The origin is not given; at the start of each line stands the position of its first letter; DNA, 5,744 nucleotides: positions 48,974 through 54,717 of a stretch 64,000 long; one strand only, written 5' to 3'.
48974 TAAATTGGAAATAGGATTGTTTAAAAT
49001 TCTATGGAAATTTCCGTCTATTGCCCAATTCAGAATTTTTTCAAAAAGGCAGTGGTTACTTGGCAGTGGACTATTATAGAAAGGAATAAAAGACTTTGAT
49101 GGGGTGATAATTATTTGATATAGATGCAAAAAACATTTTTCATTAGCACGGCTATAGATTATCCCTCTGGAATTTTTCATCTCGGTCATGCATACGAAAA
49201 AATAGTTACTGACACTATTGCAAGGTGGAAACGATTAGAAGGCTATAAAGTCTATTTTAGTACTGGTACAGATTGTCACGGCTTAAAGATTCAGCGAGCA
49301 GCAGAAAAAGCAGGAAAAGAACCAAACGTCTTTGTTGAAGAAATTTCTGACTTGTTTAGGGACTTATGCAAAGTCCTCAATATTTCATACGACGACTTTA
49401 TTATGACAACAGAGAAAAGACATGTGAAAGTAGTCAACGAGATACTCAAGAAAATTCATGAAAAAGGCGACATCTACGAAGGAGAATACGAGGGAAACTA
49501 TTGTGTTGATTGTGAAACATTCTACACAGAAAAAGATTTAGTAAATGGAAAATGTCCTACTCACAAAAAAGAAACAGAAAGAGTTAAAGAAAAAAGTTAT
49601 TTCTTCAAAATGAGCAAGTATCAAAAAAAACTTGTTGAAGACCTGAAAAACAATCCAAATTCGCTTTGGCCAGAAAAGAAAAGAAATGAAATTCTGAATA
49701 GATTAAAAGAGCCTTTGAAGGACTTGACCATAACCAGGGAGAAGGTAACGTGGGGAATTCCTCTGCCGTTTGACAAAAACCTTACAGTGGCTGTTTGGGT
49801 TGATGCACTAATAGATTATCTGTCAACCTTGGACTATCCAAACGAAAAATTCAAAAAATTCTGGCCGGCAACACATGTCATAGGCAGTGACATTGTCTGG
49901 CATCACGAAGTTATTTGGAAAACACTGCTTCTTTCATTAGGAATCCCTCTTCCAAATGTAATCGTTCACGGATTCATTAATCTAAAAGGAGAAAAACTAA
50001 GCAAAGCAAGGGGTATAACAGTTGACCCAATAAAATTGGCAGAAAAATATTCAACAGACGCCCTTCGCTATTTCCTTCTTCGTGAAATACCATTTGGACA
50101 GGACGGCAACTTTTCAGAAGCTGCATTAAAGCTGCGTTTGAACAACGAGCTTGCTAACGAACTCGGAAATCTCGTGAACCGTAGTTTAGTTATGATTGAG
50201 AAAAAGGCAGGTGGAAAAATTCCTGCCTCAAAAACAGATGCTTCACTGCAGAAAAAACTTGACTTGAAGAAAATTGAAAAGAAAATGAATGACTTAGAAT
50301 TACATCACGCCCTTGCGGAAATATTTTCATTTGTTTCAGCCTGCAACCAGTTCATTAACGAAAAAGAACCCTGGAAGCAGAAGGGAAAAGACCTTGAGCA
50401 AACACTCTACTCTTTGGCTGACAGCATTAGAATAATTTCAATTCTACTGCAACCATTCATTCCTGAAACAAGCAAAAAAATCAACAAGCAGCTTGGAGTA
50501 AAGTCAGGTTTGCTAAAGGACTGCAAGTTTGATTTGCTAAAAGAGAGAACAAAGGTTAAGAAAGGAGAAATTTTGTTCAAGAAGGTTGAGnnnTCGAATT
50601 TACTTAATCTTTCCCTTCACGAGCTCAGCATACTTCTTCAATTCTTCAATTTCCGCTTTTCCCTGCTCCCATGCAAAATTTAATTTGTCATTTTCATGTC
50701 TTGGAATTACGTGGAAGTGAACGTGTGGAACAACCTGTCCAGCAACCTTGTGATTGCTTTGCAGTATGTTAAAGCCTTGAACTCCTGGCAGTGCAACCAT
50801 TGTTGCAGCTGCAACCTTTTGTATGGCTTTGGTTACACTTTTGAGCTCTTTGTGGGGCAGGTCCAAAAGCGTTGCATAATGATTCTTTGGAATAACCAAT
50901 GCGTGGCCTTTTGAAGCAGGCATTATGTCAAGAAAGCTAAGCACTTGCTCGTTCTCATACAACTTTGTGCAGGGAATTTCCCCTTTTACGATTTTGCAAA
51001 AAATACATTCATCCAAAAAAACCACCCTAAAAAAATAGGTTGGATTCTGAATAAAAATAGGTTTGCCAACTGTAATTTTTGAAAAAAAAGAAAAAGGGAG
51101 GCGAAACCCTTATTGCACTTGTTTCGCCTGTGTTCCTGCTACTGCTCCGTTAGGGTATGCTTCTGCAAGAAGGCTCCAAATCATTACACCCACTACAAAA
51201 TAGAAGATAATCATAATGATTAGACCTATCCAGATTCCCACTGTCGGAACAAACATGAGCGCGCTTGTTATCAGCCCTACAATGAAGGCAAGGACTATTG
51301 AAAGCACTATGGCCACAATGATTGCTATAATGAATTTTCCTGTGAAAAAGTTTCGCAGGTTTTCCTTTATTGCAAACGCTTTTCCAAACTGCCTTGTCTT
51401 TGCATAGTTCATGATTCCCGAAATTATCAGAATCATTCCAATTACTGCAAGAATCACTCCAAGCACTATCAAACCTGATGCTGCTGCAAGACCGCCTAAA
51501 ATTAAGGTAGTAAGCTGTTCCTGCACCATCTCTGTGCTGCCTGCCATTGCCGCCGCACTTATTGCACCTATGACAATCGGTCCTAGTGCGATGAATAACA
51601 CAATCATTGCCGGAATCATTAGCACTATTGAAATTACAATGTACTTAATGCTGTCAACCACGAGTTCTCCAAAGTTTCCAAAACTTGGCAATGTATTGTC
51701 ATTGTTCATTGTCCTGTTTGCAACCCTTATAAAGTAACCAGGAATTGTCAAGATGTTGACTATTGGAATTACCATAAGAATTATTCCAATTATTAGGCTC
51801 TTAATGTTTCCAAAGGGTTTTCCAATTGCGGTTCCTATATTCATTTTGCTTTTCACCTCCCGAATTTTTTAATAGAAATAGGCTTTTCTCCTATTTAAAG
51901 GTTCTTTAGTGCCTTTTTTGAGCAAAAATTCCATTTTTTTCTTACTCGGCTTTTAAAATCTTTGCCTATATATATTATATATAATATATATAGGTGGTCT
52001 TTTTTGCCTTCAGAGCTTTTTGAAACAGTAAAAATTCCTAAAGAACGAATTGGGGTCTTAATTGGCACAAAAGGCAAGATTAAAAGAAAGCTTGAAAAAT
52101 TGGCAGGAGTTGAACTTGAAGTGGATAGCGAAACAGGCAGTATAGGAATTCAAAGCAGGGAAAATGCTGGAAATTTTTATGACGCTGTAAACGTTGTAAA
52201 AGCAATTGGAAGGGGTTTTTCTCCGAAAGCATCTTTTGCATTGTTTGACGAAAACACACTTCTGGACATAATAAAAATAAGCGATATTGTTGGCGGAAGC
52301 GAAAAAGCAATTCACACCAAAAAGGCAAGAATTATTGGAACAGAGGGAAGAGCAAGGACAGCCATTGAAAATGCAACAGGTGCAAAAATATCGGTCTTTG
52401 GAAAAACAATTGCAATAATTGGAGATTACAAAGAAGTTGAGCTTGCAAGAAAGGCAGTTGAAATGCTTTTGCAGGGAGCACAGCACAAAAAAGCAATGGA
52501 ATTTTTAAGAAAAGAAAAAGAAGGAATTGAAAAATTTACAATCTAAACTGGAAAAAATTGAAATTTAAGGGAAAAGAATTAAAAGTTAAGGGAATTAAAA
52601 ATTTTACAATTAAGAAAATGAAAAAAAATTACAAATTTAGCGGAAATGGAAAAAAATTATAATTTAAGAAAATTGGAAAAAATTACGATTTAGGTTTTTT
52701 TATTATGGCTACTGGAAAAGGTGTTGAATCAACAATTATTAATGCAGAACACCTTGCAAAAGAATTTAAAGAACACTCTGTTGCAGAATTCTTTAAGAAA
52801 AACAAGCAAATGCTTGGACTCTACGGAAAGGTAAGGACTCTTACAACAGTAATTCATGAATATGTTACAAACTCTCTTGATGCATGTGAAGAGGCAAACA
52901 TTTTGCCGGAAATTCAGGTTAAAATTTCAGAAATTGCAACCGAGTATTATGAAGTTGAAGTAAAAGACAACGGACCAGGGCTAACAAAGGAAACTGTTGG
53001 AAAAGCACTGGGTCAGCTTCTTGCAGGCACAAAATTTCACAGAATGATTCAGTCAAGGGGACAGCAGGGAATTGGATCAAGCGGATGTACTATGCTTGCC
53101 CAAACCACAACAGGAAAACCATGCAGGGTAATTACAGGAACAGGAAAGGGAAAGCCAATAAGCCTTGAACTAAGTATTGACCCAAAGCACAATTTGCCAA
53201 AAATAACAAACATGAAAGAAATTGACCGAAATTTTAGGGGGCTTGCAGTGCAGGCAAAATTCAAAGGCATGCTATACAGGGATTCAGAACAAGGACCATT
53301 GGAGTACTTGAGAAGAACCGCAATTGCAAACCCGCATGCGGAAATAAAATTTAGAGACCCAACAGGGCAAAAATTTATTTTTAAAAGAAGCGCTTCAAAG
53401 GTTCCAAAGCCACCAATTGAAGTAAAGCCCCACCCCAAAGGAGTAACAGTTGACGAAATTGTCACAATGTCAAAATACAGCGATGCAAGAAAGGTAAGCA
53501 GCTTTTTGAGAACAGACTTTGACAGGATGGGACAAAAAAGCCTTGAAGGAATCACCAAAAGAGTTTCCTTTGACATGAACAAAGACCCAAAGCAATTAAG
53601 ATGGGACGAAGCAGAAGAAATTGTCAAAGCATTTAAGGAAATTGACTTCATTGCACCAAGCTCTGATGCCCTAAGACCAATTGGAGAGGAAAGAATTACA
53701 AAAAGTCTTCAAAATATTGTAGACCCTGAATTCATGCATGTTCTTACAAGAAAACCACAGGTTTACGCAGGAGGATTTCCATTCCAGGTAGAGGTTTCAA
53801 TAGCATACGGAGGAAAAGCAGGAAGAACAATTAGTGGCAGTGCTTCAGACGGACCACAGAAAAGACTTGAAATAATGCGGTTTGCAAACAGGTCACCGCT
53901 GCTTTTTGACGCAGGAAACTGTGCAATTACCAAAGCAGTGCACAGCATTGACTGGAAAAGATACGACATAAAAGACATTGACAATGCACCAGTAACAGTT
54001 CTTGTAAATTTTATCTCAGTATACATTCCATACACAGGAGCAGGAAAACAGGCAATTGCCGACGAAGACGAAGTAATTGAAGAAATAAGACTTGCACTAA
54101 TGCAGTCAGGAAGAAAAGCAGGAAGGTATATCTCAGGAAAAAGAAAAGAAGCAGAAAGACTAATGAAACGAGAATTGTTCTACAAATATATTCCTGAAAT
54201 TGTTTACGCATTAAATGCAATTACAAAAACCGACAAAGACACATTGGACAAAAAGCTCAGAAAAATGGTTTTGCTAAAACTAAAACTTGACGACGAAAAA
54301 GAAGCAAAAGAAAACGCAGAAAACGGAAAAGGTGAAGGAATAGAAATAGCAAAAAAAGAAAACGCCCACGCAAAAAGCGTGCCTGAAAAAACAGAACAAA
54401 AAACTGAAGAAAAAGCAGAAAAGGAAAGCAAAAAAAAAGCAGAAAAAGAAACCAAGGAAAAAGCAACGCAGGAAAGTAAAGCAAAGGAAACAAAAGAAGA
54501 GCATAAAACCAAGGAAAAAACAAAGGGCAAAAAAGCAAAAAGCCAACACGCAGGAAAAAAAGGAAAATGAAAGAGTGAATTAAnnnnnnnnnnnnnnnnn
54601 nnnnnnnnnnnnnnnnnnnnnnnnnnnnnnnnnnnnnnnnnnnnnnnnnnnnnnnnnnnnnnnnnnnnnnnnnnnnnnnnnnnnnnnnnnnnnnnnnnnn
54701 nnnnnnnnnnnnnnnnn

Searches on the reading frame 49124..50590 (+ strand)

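Call 38: search_protein_families(library=pfam, proteins=[window:49124-50590:+], max_evalue=0.0001)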
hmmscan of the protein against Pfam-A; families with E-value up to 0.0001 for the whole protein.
window:49124-50590:+ (489 aa): 5 families
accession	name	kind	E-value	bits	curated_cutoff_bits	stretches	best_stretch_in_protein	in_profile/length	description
PF09334.17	tRNA-synt_1g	-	1.9e-99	333.5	20.1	2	150-354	174-390/391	tRNA synthetases class I (M)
PF00133.28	tRNA-synt_1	-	2.6e-40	138.9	22.7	3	2-94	22-116/414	tRNA synthetases class I (I, L, M and V)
PF01406.26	tRNA-synt_1e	-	3.4e-14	53.4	27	1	18-158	23-156/301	tRNA synthetases class I (C) catalytic domain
PF19303.5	Anticodon_3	-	3.2e-10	40.5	23.5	1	373-488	12-135/152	Anticodon binding domain of methionyl tRNA ligase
PF08264.19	Anticodon_1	-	4e-08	33.7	25.1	1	381-462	12-98/148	Anticodon-binding domain of tRNA ligase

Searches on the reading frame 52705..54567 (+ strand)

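Call 3: search_protein_families(library=pfam, proteins=[window:52705-54567:+], max_evalue=0.01)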
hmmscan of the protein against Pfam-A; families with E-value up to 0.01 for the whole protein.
window:52705-54567:+ (621 aa): 3 families
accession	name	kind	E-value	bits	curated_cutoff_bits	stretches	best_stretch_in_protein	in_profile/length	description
PF09239.17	Topo-VIb_trans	-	2.2e-52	177.5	24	1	318-485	1-156/159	Topoisomerase VI B subunit, transducer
PF02518.31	HATPase_c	-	7.7e-10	39.6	26.4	1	42-157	2-108/111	Histidine kinase-, DNA gyrase B-, and HSP90-like ATPase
PF13589.12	HATPase_c_3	-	3e-07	31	25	1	46-135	3-89/137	Histidine kinase-, DNA gyrase B-, and HSP90-like ATPase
